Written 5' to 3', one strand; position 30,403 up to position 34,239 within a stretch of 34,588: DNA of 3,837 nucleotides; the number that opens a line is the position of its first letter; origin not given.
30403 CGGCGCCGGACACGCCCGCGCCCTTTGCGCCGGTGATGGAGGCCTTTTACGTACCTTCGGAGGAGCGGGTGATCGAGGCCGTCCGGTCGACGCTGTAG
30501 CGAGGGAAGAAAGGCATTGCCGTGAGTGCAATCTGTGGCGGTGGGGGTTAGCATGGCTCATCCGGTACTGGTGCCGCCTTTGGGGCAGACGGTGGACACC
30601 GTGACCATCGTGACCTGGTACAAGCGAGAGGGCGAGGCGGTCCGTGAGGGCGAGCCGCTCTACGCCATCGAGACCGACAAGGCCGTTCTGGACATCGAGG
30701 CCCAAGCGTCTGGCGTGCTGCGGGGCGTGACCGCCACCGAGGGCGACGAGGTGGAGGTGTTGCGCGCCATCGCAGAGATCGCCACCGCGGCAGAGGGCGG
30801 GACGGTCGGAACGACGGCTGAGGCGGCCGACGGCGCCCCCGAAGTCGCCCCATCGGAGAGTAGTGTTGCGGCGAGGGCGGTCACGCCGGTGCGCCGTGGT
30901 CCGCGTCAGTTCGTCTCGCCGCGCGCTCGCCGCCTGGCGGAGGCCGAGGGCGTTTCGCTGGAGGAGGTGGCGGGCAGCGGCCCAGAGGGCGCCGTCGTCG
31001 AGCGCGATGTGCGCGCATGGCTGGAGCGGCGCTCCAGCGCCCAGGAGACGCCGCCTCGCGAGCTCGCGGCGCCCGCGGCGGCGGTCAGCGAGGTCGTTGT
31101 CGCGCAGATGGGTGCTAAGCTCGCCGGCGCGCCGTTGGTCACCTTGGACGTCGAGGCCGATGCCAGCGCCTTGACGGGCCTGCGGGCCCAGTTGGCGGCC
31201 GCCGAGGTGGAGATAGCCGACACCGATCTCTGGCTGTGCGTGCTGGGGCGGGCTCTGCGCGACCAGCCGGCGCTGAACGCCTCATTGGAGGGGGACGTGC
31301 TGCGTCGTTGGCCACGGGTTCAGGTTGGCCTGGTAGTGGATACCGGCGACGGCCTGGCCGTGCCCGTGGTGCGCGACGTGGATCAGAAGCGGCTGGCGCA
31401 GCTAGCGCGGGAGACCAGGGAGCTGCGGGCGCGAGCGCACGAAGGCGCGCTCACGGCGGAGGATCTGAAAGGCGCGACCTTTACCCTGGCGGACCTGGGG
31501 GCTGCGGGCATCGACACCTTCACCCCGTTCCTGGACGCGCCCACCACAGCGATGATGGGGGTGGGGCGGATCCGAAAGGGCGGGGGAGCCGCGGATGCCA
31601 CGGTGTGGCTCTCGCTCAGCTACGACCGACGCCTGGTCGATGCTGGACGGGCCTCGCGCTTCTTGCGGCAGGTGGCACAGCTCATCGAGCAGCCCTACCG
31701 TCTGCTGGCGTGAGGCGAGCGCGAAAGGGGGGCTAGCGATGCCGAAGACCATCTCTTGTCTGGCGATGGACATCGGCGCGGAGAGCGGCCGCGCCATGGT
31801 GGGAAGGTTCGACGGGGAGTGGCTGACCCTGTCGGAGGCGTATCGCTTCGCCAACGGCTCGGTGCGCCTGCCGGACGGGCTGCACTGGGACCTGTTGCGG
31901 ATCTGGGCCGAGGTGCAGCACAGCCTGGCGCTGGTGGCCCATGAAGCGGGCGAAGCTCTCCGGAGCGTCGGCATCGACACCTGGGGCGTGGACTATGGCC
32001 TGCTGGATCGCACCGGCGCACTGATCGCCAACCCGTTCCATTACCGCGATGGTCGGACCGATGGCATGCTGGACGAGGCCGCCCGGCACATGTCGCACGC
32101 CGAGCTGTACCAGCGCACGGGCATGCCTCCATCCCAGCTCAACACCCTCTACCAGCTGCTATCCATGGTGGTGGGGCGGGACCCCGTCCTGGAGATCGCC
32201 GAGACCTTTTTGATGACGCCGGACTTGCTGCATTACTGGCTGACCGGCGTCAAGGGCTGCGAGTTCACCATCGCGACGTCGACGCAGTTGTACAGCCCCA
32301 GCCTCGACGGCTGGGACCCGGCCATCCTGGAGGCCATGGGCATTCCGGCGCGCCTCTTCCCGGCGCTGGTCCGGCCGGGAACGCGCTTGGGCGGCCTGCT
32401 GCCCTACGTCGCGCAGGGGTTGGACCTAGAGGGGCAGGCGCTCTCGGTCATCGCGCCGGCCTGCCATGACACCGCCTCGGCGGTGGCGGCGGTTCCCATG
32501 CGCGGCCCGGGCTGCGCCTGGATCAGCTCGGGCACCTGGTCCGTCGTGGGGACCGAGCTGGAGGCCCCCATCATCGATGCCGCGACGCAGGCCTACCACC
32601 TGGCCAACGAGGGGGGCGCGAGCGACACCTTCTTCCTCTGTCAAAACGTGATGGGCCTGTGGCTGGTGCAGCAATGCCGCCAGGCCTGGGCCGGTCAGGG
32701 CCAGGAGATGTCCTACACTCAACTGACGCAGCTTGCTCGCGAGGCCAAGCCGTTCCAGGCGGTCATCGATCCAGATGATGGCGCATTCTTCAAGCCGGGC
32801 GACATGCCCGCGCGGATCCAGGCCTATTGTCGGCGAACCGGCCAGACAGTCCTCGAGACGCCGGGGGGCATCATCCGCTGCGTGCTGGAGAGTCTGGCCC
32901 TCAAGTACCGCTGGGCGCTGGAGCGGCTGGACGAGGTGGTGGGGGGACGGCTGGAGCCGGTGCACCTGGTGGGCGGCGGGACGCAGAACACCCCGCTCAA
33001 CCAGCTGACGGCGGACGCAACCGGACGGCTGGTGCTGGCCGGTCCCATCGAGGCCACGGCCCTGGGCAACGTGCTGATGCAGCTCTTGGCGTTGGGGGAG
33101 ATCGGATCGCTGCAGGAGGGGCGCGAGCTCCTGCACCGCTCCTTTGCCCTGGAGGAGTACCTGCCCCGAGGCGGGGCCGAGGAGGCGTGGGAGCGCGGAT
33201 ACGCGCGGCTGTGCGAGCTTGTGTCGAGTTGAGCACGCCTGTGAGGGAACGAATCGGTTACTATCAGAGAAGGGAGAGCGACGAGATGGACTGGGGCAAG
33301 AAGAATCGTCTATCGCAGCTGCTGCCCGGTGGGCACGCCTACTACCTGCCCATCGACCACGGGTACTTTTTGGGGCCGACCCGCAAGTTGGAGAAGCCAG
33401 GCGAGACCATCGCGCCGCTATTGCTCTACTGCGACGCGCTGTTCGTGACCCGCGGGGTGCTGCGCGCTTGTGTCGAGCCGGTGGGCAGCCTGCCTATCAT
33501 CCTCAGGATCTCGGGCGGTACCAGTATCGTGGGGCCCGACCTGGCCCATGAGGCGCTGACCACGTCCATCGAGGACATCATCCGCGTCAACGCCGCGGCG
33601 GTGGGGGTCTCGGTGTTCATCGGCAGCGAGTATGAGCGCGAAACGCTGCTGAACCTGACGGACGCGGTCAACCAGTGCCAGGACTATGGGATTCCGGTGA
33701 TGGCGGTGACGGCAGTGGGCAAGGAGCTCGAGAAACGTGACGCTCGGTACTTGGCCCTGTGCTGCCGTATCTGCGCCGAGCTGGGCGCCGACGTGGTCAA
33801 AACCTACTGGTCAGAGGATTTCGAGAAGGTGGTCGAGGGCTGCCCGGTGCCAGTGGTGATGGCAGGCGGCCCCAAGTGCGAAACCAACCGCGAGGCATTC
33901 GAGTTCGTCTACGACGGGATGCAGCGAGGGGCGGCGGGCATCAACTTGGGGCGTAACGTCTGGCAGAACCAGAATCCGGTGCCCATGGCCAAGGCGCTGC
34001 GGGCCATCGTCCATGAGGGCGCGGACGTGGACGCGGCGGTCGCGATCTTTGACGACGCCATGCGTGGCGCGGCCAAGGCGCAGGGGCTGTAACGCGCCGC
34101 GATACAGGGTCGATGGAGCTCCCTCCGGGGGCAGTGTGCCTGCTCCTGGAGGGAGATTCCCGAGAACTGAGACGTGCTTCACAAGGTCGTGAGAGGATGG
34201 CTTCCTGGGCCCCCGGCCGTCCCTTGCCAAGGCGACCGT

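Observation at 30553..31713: E2 component keeps its lipoyl arm but has lost both acyltransferase catalytic residues (His->Arg, Ser->Ala)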

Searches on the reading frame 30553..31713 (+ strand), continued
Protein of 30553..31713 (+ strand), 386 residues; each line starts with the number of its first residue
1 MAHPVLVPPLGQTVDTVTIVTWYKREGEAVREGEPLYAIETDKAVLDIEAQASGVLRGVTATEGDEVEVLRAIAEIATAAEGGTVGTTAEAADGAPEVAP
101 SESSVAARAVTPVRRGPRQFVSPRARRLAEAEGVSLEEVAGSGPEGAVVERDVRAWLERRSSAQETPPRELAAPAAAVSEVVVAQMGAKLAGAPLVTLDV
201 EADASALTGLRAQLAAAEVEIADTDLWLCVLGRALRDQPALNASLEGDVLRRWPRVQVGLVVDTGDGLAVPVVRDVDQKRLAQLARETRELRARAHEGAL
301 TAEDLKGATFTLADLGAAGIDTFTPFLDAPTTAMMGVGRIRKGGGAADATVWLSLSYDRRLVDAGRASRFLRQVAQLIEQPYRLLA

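Call 23: find_encoding_contigs(protein=P0109, flank=8000, max_places=2)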
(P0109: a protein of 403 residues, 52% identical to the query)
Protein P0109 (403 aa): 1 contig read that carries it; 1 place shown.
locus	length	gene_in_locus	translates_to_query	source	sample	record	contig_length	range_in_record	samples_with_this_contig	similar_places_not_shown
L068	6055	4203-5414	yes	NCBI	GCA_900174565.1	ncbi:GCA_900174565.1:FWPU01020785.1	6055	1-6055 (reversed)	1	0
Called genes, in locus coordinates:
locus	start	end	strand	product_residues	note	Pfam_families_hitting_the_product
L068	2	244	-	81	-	?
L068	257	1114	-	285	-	PF01061:ABC2_membrane, PF12698:ABC2_membrane_3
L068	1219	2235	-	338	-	PF00005:ABC_tran, PF13304:AAA_21 (weak), PF13732:DrrA1-3_C (weak)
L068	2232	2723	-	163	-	PF00149:Metallophos (weak)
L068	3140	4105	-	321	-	PF01544:CorA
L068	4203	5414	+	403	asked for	PF00364:Biotin_lipoyl, PF02817:E3_binding, PF00198:2-oxoacid_dh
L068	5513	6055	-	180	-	?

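Call 48: predict_structure(alignment_id=A1)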
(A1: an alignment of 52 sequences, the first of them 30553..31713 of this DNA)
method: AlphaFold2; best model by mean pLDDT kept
length: 386 residues; sequences in the alignment: 52
mean_pLDDT: 82.1   pTM: 0.53
mean pLDDT of the five models: 82.1, 81.0, 80.9, 80.9, 80.8
residues with pLDDT >= 90: 247; 70-90: 56; 50-70: 21; < 50: 62
segments of 3 or more residues with pLDDT < 50: 82-116, 164-175, 177-191
pLDDT, mean of each block of 10 residues (from residue 1): 93 90 97 97 93 97 96 91 38 35 32 51 94 91 89 88 44 40 38 79 94 93 96 95 90 96 92 97 97 97 95 88 66 92 74 93 94 97 86
secondary structure, 60 per line:
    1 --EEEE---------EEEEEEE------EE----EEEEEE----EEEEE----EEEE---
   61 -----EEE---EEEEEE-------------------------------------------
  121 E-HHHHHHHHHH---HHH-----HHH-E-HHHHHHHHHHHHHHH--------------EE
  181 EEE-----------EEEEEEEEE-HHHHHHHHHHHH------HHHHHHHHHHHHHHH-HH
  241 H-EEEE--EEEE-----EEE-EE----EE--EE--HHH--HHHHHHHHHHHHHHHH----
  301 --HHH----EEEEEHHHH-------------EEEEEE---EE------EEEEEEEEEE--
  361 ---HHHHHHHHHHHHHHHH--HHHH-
elements in order: E3-6 E16-22 E35-40 E45-49 E54-57 E66-68 E72-77 H123-132 H150-164 E179-183 E195-203 H205-216 H223-237 E243-246 E249-252 E258-260 H281-296 E310-314 H315-318 E332-337 E349-358 H364-379 H382-385
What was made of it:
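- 30553..30786 (+): Lipoyl domain (aa 1-78). Lipoyl-lysine Lys43 is codon AAG at 30679-30681 in IETDKA. Model pLDDT above 90 (call 48)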

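Call 51: fold_search(model_id=the predicted structure, library=pdb)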
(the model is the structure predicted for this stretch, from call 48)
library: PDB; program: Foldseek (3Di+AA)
matches with E <= 10: 676; with E <= 0.001: 158
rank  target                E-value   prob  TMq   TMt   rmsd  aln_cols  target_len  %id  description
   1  9a5h_B                1.1e-35  1.00  0.46  0.41  33.1       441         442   26  Integrative model of DLDH1-ODP2 by crosslinking MS and deep learning (released 2024-09-18)
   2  9a4v_B                7.7e-34  1.00  0.46  0.43  29.7       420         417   27  Integrative model of PT1-ODO2 by crosslinking MS and deep learning (released 2024-09-18)
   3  7b9k_A                1.6e-25  1.00  0.46  0.55  22.4       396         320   22  Cryo-EM structure of the dihydrolipoyl transacetylase cubic core of the E. coli pyruvate dehydrogenase complex includi (released 2021-08-11)
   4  8eqn                  6.4e-20  1.00  0.46  0.75   3.4       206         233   34  BG505 UFO-E2p-L4P nanoparticle reconstructed by focused refinement with a mask around the nanoparticle core (released 2023-04-19)
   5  6zzn                  9.6e-20  1.00  0.47  0.79   2.9       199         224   33  Crystal structure of the cubic catalytic core of the Mycobacterium tuberculosis branched-chain alphaketoacid acyltransfe (released 2021-08-18)
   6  1b5s_A                1.0e-19  1.00  0.46  0.72   3.4       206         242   35  DIHYDROLIPOYL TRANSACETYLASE (E.C.2.3.1.12) CATALYTIC DOMAIN (RESIDUES 184-425) FROM BACILLUS STEAROTHERMOPHILUS (released 1999-02-16)
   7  3l60                  1.4e-19  1.00  0.46  0.76   3.1       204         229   34  Crystal structure of branched-chain alpha-keto acid dehydrogenase subunit e2 from mycobacterium tuberculosis (released 2010-01-05)
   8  1dpb                  1.4e-19  1.00  0.46  0.71   3.6       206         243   38  CRYSTALLOGRAPHIC AND ENZYMATIC INVESTIGATIONS ON THE ROLE OF SER558, HIS610 AND ASN614 IN THE CATALYTIC MECHANISM OF AZO (released 1995-04-20)
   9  1eaa                  1.5e-19  1.00  0.46  0.71   3.6       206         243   37  ATOMIC STRUCTURE OF THE CUBIC CORE OF THE PYRUVATE DEHYDROGENASE MULTIENZYME COMPLEX (released 1993-10-31)
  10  1scz                  1.8e-19  1.00  0.46  0.75   3.0       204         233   31  Improved structural model for the catalytic domain of E.coli dihydrolipoamide succinyltransferase (released 2004-03-02)
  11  9njt_A                2.0e-19  1.00  0.46  0.76   3.2       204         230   29  Structure of native octahedral assembly of D. discoideum Odo2 (released 2025-03-12)
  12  8xll_L                2.1e-19  1.00  0.46  0.83   3.0       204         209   28  Structure of the native 2-oxoglutarate dehydrogenase complex (OGDHC) in the adult cortex and hippocampus (released 2025-02-05)
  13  1dpc                  2.1e-19  1.00  0.46  0.72   3.4       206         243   38  CRYSTALLOGRAPHIC AND ENZYMATIC INVESTIGATIONS ON THE ROLE OF SER558, HIS610 AND ASN614 IN THE CATALYTIC MECHANISM OF AZO (released 1995-04-20)
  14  8xll_I                2.6e-19  1.00  0.47  0.82   3.0       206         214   28  Structure of the native 2-oxoglutarate dehydrogenase complex (OGDHC) in the adult cortex and hippocampus (released 2025-02-05)
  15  1dpd                  3.1e-19  1.00  0.46  0.71   3.6       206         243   38  CRYSTALLOGRAPHIC AND ENZYMATIC INVESTIGATIONS ON THE ROLE OF SER558, HIS610 AND ASN614 IN THE CATALYTIC MECHANISM OF AZO (released 1995-04-20)
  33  6h60                  4.8e-18  1.00  0.46  0.75   4.1       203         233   26  pseudo-atomic structural model of the E3BP component of the human pyruvate dehydrogenase multienzyme complex (released 2019-06-05)
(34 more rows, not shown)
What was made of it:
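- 31072..31707 (+): CAT-fold catalytic/core domain (aa 174-385). The fold is retained and the active centre is degenerate. Model superposes on E2 cores with TM 0.7-0.84 (calls 48, 51)
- On 2-oxoacid dehydrogenase E2 (Pfam 2-oxoacid_dh with lipoyl and PSBD domains): Foldseek TM 0.7-0.84 to E2 cores (calls 48, 51)
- The AF2 model has a confident E2-core fold (calls 48, 51).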

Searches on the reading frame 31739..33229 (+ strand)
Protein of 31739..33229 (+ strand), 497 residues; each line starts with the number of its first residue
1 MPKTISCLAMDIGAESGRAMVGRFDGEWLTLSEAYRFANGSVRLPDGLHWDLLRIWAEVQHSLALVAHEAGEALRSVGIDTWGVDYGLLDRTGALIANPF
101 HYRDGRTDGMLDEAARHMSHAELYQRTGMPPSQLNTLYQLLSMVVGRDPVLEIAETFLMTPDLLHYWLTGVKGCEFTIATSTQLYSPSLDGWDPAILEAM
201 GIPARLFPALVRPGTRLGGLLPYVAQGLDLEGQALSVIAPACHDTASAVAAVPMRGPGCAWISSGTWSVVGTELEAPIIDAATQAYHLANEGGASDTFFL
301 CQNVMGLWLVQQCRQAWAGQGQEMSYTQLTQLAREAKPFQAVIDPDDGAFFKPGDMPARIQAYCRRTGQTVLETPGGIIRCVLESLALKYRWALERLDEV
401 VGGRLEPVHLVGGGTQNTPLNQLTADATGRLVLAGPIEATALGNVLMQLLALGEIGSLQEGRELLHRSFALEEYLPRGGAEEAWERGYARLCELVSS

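Call 5: search_protein_families(library=pfam, proteins=[window:31739-33229:+], max_evalue=0.01)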
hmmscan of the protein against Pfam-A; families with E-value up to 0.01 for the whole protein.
seq(497 aa): 3 families
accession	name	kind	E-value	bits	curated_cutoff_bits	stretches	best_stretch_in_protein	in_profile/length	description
PF02782.22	FGGY_C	-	4.4e-39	134.8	27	1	262-451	3-197/198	FGGY family of carbohydrate kinases, C-terminal domain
PF00370.27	FGGY_N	-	1.9e-25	90.3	28.8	1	8-248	3-242/245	FGGY family of carbohydrate kinases, N-terminal domain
PF13443.12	HTH_26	-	0.0032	18.1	22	1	114-161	7-54/63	Cro/C1-type HTH DNA-binding domain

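Call 15: search_protein_families(library=ncbifam, proteins=[window:31739-33229:+], max_evalue=0.00001)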
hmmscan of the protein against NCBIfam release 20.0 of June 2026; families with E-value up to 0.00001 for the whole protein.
seq(497 aa): 8 families
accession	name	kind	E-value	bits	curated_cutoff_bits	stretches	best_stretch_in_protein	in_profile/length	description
TIGR02627.1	rhamnulo_kin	equivalog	3.5e-132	441.2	527.95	1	8-471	1-454/454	rhamnulokinase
NF007925.0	PRK10640.1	equivalog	3e-118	395.3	639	1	6-481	5-470/489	rhamnulokinase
TIGR02628.1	fuculo_kin_coli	equivalog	1e-37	130.2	470.9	1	8-468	4-458/465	L-fuculokinase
TIGR01312.1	XylB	equivalog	1.8e-20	72.9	380.25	1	70-492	64-477/481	xylulokinase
NF008187.0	PRK10939.1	equivalog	1.9e-13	49.9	528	1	7-266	6-266/521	autoinducer-2 kinase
TIGR01311.1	glycerol_kin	equivalog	1e-11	43.9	590.35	0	8-218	4-222/496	glycerol kinase GlpK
TIGR01314.1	gntK_FGGY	equivalog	1.8e-09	36.7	648.55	1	96-460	91-458/505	gluconokinase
NF000756.0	PRK00047.1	subfamily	3.6e-09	35.4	498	0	373-460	372-460/502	glycerol kinase GlpK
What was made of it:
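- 31739..33232 (+): FGGY kinase, rhamnulokinase-like. Pfam FGGY_N and FGGY_C (call 5); NCBIfam rhamnulokinase 441 bits, below the 528 cutoff (call 15)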

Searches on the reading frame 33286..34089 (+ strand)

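Call 5: search_protein_families(library=pfam, proteins=[window:33286-34089:+], max_evalue=0.01)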
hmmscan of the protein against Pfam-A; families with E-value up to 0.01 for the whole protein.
seq(268 aa): 1 family
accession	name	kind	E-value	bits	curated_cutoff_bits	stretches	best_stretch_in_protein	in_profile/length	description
PF01791.15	DeoC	-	9.4e-28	97.8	23.8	1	21-227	4-228/229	DeoC/LacD family aldolase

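Call 15: search_protein_families(library=ncbifam, proteins=[window:33286-34089:+], max_evalue=0.00001)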
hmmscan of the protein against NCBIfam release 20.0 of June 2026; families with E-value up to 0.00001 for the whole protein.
seq(268 aa): 7 families
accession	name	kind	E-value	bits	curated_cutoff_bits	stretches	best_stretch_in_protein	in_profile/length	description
NF006081.0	PRK08227.1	equivalog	1.9e-98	329.4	297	1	1-258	32-289/291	3-hydroxy-5-phosphonooxypentane-2,4-dione thiolase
NF005556.0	PRK07226.1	subfamily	9.8e-60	202.2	241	1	2-254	3-263/267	2-amino-3,7-dideoxy-D-threo-hept-6-ulosonate synthase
TIGR01949.1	ADH_synth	equivalog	1.3e-59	201.9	299.45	1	4-252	2-254/255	2-amino-3,7-dideoxy-D-threo-hept-6-ulosonate synthase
NF040816.1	Fbpase1_Arch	equivalog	3.1e-37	128.5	430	1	3-252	6-267/271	class I fructose-bisphosphate aldolase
NF041223.1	BagB_FevI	exception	1.1e-24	87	500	1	49-244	56-256/257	bagremycin/ferroverdin biosynthesis DhnA-type aldolase BagB/FevI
NF006704.0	PRK09250.1-1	equivalog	2.4e-13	49.6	277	1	16-175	38-210/308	class I fructose-bisphosphate aldolase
NF005321.0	PRK06852.1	equivalog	4.8e-13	48.9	420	1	96-257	132-306/308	aldolase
